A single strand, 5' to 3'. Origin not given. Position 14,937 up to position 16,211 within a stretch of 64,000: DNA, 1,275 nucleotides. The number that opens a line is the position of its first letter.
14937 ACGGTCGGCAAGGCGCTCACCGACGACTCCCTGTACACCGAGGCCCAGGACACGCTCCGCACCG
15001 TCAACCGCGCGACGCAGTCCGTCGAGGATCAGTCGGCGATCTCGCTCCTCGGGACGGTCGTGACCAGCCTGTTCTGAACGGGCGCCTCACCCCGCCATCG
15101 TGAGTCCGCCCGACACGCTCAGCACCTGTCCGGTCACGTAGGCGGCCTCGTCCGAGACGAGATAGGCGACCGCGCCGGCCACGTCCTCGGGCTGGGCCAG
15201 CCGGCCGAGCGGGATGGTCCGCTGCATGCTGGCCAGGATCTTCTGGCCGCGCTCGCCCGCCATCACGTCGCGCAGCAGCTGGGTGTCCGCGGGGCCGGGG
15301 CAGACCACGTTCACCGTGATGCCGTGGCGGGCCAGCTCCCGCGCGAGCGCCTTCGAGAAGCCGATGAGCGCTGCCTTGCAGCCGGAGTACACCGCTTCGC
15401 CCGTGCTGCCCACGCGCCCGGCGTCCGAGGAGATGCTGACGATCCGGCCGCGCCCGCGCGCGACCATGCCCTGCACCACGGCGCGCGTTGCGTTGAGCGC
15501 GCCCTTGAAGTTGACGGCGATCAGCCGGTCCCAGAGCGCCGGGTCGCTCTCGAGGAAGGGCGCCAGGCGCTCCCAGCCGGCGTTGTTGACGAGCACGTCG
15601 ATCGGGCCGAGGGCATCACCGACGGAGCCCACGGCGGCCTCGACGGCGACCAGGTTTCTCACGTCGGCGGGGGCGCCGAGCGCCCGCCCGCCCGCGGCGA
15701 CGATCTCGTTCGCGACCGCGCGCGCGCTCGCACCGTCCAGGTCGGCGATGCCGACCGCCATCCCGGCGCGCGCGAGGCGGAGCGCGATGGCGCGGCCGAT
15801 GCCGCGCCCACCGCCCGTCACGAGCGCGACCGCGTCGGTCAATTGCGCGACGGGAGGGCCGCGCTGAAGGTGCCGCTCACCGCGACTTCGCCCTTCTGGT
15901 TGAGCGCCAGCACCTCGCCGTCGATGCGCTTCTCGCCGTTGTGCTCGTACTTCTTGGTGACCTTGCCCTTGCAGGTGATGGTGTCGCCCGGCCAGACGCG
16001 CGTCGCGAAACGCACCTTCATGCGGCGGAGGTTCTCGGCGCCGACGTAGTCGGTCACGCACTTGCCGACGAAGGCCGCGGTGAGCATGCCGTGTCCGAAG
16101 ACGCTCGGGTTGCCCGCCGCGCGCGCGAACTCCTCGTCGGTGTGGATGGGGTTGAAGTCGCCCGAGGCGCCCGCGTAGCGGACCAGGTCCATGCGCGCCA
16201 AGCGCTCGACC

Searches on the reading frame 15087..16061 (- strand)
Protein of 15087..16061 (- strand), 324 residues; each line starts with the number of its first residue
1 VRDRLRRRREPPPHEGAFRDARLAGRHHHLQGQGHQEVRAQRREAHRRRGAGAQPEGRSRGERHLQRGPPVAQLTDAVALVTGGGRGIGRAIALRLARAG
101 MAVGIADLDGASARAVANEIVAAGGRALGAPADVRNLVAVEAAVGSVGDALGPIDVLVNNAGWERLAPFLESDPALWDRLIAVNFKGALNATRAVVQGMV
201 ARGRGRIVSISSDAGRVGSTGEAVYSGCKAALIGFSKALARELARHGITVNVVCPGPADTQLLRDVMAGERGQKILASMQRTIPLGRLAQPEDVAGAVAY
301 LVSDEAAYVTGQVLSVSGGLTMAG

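Call 88: search_protein_families(library=pfam, proteins=[window:15087-16061:-], max_evalue=0.001)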
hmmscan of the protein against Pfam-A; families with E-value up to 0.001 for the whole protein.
window:15087-16061:- (324 aa): 3 families
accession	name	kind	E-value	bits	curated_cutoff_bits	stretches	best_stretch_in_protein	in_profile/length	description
PF13561.12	adh_short_C2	-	6.4e-62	209.7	27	1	86-321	6-236/236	Enoyl-(Acyl carrier protein) reductase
PF00106.31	adh_short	-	4.5e-59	199.7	26.6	1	78-267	2-191/195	short chain dehydrogenase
PF08659.16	KR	-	3.4e-11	43.8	22.6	1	78-251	2-171/180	KR domain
